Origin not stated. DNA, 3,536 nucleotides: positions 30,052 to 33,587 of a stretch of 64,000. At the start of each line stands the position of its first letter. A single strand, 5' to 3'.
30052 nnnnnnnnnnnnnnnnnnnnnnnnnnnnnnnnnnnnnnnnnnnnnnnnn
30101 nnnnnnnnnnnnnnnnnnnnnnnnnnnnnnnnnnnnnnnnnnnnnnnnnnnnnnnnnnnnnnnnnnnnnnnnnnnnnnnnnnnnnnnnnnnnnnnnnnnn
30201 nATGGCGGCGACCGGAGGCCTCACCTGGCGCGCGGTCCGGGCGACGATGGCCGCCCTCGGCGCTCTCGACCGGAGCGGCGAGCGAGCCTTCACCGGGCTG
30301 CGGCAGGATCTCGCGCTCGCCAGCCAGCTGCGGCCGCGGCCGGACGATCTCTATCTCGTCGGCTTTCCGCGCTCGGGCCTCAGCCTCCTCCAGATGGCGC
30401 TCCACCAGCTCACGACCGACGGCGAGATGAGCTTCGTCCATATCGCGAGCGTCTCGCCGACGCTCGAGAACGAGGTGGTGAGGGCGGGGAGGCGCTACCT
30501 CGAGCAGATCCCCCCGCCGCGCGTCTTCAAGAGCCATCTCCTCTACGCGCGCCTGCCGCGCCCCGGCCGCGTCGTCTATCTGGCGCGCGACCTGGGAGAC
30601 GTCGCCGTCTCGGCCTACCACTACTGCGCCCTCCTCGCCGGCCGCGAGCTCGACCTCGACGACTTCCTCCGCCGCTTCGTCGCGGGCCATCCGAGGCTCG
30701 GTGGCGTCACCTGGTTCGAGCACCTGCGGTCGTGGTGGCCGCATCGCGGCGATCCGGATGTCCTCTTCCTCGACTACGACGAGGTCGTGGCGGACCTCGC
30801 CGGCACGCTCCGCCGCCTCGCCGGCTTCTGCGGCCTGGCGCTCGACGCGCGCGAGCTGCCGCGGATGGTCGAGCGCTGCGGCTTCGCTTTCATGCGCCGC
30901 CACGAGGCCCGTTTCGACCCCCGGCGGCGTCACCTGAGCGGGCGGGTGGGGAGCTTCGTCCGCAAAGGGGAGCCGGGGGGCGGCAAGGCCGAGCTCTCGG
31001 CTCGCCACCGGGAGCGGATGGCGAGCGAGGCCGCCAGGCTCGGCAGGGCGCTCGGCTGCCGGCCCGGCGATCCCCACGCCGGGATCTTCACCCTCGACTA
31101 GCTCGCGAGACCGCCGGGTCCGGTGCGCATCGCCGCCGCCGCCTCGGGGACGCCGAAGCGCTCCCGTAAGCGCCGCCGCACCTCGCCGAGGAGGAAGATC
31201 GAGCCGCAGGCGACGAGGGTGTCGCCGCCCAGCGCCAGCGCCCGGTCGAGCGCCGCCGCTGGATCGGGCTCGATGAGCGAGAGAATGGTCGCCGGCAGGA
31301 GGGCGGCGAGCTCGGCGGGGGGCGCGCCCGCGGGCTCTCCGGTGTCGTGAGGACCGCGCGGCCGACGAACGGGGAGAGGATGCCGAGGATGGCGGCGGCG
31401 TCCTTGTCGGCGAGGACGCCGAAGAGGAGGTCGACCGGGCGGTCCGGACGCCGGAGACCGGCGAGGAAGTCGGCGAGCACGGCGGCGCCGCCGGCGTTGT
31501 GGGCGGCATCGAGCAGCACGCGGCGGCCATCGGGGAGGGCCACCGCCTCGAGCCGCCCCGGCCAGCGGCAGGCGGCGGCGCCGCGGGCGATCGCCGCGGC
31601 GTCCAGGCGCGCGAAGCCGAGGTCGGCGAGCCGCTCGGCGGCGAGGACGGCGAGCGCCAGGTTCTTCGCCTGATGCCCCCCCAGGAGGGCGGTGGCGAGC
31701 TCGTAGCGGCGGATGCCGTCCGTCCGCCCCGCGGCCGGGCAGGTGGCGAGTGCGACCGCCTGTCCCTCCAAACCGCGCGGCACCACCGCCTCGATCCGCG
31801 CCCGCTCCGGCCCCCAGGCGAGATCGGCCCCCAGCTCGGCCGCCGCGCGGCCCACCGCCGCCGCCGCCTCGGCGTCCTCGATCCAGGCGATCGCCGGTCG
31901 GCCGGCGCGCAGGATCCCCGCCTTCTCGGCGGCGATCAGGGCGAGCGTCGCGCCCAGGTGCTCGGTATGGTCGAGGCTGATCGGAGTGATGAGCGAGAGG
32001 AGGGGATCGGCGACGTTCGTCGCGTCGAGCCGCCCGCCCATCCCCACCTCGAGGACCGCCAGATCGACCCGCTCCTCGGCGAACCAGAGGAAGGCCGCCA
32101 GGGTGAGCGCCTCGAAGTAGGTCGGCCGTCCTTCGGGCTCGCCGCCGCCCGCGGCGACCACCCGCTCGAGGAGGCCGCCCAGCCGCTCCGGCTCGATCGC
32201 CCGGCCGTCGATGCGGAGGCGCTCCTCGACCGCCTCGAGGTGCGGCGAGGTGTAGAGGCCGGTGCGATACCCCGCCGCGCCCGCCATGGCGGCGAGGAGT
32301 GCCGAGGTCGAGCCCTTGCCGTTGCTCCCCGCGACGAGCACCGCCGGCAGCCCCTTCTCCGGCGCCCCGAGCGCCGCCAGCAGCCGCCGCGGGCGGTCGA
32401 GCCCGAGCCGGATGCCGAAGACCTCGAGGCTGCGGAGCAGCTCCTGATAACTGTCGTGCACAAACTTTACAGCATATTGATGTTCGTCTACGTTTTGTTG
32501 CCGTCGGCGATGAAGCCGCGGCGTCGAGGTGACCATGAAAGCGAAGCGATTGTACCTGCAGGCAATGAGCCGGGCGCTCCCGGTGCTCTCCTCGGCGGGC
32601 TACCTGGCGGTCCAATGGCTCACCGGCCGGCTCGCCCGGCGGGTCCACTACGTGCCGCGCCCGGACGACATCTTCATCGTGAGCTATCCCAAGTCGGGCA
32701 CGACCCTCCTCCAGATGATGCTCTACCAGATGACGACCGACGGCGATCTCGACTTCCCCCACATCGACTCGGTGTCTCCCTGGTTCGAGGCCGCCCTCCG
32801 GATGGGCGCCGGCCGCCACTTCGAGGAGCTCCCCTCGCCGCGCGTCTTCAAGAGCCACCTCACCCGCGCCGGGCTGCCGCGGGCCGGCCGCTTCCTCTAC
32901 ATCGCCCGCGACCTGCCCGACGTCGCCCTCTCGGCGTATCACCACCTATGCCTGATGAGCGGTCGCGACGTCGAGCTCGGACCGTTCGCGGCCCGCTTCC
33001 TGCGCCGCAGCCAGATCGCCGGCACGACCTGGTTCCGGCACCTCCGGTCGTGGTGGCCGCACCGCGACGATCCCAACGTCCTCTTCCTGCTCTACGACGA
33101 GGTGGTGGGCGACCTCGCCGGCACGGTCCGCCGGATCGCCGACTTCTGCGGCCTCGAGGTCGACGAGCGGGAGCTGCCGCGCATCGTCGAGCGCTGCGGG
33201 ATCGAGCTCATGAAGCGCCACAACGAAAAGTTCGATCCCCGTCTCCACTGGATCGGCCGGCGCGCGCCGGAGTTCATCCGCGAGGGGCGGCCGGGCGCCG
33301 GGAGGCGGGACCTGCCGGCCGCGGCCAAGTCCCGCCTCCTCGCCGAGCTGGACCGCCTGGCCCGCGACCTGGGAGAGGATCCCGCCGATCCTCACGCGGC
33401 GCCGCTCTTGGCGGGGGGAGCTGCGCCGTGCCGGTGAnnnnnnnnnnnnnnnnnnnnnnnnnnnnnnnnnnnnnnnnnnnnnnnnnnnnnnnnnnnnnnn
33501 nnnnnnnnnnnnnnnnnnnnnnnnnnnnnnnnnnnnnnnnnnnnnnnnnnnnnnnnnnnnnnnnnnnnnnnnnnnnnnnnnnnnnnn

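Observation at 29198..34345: Two coupled sulfotransferase pairs bracket an antisense folC and split the accD-folC linkage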

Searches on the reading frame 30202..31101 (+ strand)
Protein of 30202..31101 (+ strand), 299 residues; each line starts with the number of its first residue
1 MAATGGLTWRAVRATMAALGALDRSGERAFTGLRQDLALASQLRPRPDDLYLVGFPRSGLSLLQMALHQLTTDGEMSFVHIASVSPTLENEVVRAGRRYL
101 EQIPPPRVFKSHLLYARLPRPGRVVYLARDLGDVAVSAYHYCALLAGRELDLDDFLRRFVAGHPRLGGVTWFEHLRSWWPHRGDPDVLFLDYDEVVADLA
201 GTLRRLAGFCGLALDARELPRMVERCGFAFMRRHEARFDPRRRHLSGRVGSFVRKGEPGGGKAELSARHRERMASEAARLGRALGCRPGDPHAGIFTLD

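Call 3: search_protein_families(library=pfam, proteins=[window:30202-31101:+], max_evalue=0.01)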
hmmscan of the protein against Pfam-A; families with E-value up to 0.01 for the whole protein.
window:30202-31101:+ (299 aa): 2 families
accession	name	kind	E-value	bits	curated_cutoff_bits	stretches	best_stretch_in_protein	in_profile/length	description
PF00685.33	Sulfotransfer_1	-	4.4e-33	115.2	22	1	47-273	1-243/255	Sulfotransferase domain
PF13469.12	Sulfotransfer_3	-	4.8e-08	34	27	1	108-215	112-215/216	Sulfotransferase family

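Call 59: search_protein_families(library=ncbifam, proteins=[window:30202-31098:+], max_evalue=0.001)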
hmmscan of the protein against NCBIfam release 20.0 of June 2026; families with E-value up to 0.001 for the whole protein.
window:30202-31098:+ (299 aa): 0 families

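Call 86: search_protein_families(library=padloc, proteins=[window:30202-31098:+], max_evalue=0.01)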
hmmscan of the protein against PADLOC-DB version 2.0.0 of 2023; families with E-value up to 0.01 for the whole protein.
window:30202-31098:+ (299 aa): 0 families

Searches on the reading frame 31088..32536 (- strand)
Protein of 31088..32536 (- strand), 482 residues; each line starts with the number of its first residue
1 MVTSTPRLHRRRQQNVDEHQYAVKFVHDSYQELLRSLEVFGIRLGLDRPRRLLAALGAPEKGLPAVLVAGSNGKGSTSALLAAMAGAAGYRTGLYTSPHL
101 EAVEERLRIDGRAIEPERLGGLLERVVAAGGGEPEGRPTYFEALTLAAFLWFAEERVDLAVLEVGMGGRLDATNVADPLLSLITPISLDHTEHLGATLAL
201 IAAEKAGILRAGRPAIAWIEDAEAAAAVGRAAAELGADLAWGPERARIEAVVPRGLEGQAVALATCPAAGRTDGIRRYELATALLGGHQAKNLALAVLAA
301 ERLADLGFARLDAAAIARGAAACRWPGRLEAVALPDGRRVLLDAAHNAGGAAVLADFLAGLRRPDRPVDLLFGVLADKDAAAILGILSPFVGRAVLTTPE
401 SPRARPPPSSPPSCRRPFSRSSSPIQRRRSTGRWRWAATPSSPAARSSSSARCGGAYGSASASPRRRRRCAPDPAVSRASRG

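Call 3: search_protein_families(library=pfam, proteins=[window:31088-32536:-], max_evalue=0.01)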
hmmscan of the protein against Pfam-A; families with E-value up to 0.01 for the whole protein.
window:31088-32536:- (482 aa): 2 families
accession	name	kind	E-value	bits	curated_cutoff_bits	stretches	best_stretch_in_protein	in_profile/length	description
PF08245.18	Mur_ligase_M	-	2.1e-11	44.6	24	1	68-300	1-200/200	Mur ligase middle domain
PF02875.26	Mur_ligase_C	-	5.2e-08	34.2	28.4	1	327-406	1-83/127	Mur ligase, glutamate ligase domain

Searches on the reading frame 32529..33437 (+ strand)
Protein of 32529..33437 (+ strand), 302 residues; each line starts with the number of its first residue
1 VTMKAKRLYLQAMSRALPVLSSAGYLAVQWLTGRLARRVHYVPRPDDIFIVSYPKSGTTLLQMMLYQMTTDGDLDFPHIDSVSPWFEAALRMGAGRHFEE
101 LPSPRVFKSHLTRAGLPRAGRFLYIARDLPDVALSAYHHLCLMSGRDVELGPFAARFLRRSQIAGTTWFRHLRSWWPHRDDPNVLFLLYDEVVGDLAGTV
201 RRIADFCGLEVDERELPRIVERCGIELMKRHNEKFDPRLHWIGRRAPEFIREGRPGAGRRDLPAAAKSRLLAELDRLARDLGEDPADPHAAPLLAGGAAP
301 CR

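Call 3: search_protein_families(library=pfam, proteins=[window:32529-33437:+], max_evalue=0.01)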
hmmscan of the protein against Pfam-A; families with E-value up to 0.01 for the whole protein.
window:32529-33437:+ (302 aa): 2 families
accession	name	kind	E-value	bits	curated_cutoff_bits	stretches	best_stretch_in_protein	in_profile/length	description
PF00685.33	Sulfotransfer_1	-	5.7e-37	127.9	22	1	45-234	1-206/255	Sulfotransferase domain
PF13469.12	Sulfotransfer_3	-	1.3e-14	55.4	27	2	116-213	122-216/216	Sulfotransferase family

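Call 59: search_protein_families(library=ncbifam, proteins=[window:32535-33434:+], max_evalue=0.001)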
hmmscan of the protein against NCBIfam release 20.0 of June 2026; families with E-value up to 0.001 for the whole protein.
window:32535-33434:+ (300 aa): 0 families

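Call 86: search_protein_families(library=padloc, proteins=[window:32535-33434:+], max_evalue=0.01)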
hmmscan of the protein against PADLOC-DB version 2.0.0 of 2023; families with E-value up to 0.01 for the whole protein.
window:32535-33434:+ (300 aa): 0 families
